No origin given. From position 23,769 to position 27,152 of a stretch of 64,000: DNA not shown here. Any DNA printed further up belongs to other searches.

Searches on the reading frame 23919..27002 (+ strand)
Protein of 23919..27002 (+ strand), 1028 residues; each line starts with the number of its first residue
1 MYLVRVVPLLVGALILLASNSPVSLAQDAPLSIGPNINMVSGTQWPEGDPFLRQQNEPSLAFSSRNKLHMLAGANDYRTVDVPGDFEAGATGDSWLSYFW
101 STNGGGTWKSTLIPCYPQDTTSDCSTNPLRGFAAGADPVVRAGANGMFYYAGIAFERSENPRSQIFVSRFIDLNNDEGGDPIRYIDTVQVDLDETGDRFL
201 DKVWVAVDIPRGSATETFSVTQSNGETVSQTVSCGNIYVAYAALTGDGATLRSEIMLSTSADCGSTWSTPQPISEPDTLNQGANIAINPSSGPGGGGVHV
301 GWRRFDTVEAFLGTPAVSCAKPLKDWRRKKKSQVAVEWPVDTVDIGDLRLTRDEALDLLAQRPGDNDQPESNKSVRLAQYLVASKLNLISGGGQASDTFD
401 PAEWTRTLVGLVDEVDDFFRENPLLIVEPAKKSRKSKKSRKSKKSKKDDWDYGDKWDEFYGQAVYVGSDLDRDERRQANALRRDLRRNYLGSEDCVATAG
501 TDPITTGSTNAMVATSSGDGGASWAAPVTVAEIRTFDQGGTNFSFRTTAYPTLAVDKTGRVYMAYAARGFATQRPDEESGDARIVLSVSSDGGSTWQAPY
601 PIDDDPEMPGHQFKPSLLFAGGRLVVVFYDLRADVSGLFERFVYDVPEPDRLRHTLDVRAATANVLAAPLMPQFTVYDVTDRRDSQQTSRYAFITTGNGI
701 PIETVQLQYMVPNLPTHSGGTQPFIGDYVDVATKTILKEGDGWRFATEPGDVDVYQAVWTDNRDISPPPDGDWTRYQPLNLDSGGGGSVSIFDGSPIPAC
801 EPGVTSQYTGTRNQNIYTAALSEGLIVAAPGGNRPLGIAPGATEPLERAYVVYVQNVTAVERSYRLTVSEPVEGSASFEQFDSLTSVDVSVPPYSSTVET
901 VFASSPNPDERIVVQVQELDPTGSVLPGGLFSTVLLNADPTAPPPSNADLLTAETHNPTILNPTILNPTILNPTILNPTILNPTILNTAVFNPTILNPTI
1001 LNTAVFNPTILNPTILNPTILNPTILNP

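Call 32: search_protein_families(library=pfam, proteins=[window:23919-27002:+], max_evalue=0.0001)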
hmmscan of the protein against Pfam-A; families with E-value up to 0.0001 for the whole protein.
window:23919-27002:+ (1028 aa): 2 families
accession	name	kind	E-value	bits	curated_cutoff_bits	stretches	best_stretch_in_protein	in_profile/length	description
PF13088.12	BNR_2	-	3.3e-07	30.4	31.4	0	512-608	19-106/277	BNR repeat-like domain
PF13859.12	BNR_3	-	2.2e-05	24.5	27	0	504-622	22-126/308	BNR repeat-like domain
